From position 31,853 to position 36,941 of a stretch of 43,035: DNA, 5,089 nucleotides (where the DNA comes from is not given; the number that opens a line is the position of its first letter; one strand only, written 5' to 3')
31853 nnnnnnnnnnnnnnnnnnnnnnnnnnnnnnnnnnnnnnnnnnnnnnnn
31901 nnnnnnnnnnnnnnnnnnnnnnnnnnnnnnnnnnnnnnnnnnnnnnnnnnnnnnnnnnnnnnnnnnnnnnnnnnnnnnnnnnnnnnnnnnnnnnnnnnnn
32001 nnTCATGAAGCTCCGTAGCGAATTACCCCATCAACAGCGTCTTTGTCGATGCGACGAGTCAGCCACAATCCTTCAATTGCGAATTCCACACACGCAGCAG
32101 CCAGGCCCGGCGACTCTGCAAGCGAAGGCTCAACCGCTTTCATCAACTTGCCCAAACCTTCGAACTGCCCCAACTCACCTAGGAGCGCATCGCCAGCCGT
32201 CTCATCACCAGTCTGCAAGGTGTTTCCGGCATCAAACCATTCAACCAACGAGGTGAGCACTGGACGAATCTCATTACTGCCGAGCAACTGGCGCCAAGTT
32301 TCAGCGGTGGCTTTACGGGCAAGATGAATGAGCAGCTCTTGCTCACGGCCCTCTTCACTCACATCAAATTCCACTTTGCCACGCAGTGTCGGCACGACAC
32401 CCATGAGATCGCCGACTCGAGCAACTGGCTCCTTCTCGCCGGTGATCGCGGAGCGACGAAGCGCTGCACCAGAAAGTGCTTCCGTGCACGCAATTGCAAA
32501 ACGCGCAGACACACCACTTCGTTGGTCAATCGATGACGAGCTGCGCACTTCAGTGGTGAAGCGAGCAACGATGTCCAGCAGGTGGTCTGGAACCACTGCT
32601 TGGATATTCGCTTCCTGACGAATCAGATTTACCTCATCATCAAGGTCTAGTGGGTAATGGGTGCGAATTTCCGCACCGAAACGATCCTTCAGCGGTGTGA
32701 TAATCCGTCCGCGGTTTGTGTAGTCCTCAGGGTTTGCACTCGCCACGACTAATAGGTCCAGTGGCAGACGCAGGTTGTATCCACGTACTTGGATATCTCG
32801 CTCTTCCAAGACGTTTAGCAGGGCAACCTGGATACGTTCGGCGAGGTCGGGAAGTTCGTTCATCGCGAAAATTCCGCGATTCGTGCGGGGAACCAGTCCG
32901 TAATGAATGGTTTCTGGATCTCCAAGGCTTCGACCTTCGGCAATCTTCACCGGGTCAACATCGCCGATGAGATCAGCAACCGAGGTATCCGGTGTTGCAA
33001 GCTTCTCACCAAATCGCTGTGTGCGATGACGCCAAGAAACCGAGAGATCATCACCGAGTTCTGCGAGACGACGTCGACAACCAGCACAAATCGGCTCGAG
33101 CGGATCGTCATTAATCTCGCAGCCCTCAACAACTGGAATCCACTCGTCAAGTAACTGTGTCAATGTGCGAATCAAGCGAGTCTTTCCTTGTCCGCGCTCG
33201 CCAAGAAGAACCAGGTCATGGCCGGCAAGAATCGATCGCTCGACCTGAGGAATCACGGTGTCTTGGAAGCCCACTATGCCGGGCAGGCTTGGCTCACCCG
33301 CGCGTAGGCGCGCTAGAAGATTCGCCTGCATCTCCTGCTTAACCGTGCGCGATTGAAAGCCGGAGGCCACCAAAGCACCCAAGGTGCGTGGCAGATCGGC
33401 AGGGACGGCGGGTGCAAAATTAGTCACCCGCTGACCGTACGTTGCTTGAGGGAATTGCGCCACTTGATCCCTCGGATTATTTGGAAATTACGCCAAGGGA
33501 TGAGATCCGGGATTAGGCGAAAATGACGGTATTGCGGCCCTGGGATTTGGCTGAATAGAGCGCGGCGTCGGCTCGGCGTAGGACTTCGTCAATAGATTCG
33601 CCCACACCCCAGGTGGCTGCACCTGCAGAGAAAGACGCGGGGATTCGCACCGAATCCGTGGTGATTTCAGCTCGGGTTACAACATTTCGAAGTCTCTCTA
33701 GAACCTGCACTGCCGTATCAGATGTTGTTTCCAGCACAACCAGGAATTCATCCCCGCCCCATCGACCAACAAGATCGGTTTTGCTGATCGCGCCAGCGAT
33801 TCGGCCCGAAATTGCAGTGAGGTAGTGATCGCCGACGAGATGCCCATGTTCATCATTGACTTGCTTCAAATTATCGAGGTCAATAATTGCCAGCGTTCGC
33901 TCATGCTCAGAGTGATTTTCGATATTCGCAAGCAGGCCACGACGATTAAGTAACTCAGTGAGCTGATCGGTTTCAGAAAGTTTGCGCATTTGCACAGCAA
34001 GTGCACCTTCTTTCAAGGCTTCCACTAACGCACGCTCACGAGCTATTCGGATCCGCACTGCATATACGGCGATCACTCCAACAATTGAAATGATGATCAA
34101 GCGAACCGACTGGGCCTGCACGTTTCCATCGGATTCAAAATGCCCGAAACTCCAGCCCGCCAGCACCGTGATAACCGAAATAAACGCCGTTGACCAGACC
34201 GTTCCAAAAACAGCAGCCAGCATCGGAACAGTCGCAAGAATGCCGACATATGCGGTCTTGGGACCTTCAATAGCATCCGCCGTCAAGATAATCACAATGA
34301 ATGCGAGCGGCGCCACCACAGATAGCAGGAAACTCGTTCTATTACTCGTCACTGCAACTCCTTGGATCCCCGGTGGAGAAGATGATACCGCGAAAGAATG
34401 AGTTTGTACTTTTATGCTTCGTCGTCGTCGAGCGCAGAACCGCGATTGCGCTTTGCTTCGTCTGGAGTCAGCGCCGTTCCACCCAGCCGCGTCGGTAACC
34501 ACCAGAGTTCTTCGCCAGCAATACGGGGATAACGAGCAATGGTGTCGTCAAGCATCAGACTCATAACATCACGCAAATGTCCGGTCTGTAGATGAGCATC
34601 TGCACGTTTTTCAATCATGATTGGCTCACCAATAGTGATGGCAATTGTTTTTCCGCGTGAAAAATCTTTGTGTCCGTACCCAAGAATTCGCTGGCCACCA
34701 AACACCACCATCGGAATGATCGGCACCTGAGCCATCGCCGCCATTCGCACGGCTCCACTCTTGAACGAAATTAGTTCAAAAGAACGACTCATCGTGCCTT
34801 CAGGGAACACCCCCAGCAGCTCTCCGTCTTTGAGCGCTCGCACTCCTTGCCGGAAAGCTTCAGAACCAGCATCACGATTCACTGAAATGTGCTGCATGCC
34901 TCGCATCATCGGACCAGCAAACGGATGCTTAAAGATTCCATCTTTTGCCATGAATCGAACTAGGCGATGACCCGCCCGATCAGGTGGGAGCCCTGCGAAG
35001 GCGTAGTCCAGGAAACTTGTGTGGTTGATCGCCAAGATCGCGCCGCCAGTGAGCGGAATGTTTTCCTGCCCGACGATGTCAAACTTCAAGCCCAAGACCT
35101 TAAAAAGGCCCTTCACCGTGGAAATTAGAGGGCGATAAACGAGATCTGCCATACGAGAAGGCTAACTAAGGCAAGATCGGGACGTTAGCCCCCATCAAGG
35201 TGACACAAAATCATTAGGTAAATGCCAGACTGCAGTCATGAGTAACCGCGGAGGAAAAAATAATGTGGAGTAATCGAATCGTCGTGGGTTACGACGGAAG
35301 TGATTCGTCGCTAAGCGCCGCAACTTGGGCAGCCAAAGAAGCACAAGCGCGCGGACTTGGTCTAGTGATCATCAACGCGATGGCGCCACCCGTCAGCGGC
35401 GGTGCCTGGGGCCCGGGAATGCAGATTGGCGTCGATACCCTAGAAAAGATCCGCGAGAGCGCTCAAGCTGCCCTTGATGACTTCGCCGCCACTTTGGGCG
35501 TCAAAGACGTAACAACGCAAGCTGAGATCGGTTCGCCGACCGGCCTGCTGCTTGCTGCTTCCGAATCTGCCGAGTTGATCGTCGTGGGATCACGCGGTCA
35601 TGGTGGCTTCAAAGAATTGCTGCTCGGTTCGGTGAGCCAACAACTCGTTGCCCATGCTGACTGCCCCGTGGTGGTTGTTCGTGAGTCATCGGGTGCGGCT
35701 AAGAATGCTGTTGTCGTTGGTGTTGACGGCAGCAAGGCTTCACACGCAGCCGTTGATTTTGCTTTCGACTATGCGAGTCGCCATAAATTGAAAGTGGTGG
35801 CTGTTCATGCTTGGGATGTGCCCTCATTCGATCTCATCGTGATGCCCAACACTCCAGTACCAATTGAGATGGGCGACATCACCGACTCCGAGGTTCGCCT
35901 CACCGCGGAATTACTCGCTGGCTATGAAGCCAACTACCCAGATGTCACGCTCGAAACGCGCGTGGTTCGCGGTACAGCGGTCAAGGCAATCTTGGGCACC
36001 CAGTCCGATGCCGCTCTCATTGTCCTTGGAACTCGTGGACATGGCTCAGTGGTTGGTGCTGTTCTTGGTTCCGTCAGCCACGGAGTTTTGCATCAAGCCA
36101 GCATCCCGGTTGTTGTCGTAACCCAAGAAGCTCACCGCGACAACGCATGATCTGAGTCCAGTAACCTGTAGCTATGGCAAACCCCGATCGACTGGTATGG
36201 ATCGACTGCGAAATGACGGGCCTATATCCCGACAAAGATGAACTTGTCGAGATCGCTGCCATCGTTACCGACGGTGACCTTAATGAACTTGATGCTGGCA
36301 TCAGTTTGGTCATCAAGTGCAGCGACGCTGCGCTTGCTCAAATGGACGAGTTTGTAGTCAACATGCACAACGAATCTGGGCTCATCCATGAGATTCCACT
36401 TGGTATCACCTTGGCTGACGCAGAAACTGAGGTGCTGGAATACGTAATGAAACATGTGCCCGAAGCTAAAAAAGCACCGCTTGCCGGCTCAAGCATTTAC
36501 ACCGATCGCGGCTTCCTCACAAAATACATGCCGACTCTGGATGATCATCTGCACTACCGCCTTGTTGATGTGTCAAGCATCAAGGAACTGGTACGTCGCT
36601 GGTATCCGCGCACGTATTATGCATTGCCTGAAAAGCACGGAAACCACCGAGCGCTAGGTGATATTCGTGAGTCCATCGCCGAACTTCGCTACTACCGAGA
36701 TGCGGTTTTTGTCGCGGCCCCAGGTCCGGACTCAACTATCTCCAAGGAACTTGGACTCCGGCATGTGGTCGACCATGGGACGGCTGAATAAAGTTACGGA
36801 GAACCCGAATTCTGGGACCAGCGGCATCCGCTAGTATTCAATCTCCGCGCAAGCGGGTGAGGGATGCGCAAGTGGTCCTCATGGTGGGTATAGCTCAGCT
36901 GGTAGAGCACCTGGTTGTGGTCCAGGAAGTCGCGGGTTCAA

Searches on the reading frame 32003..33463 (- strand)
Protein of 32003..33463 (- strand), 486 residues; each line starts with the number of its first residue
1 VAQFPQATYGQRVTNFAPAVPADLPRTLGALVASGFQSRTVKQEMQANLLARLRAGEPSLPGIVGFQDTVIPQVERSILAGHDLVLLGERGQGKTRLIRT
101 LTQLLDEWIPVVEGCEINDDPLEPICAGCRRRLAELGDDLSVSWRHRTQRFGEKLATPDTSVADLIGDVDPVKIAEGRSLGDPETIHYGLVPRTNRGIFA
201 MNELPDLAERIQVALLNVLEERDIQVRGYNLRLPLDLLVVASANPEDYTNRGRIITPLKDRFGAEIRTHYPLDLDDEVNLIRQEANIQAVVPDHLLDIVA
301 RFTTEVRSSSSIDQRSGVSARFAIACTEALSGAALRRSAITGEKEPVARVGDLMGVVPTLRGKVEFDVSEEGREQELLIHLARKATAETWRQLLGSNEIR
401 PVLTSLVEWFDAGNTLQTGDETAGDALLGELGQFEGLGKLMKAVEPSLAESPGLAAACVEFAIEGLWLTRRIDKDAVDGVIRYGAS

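Call 15: search_protein_families(library=pfam, proteins=[window:32003-33463:-], max_evalue=0.00001)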
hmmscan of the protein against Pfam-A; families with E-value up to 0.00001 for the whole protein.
window:32003-33463:- (486 aa): 4 families
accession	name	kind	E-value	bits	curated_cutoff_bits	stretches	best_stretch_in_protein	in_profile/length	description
PF08298.17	AAA_PrkA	-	2.7e-08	33.7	25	0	161-308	199-351/358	PrkA AAA domain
PF07728.20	AAA_5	-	5.5e-07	30.1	22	0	149-262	26-139/139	AAA domain (dynein-related subfamily)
PF01078.27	Mg_chelatase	-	7.3e-07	29.2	20.3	0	181-246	92-159/207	Magnesium chelatase, subunit ChlI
PF00158.32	Sigma54_activat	-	8.6e-07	29.2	20.2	0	187-245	85-143/168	Sigma-54 interaction domain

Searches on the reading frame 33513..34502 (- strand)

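Call 15: search_protein_families(library=pfam, proteins=[window:33513-34502:-], max_evalue=0.00001)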
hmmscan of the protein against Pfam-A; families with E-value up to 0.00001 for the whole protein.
window:33513-34502:- (329 aa): 1 family
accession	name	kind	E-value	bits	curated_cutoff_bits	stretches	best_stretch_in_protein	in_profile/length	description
PF00990.26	GGDEF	-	1.3e-36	126.3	23.8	1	177-324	2-160/161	Diguanylate cyclase, GGDEF domain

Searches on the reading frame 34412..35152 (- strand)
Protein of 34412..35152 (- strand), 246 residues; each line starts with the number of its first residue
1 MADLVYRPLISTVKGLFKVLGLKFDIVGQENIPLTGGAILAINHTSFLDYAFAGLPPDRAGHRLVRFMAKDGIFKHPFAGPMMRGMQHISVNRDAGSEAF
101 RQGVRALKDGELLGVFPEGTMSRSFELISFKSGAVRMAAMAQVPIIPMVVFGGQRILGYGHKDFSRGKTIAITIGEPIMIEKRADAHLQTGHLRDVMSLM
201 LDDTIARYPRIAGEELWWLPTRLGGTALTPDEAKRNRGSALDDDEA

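Call 15: search_protein_families(library=pfam, proteins=[window:34412-35152:-], max_evalue=0.00001)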
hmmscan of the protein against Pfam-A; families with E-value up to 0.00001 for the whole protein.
window:34412-35152:- (246 aa): 1 family
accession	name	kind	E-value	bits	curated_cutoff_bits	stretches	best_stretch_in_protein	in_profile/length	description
PF01553.26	Acyltransferase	-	4.6e-31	107.8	23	1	24-150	2-131/132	Acyltransferase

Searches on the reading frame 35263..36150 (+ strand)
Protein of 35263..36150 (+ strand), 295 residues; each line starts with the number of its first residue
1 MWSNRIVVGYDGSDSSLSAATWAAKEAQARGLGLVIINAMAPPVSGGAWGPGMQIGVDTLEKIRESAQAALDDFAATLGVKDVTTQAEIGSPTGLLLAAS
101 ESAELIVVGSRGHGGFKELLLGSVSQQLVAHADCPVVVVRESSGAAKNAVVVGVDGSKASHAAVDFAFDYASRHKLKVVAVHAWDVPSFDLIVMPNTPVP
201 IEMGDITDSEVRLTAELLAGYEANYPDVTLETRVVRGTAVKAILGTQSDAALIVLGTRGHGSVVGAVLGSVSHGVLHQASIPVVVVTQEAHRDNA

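Call 15: search_protein_families(library=pfam, proteins=[window:35263-36150:+], max_evalue=0.00001)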
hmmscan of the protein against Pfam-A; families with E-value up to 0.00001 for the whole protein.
window:35263-36150:+ (295 aa): 1 family
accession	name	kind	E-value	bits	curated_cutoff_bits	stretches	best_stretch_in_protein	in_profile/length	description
PF00582.32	Usp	-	1.1e-55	188.4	24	2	4-140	3-141/141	Universal stress protein family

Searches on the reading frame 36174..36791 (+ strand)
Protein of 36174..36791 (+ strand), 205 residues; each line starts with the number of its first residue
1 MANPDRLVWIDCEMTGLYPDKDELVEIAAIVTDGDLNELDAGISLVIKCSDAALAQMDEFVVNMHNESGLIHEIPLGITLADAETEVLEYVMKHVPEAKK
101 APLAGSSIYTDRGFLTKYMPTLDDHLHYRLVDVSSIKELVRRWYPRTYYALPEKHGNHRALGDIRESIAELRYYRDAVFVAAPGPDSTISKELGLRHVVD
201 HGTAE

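Call 15: search_protein_families(library=pfam, proteins=[window:36174-36791:+], max_evalue=0.00001)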
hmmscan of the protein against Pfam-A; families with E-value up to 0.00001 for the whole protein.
window:36174-36791:+ (205 aa): 1 family
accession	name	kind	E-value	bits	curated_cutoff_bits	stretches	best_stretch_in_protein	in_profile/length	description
PF00929.31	RNase_T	-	1.6e-29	104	24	1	8-170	1-163/164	Exonuclease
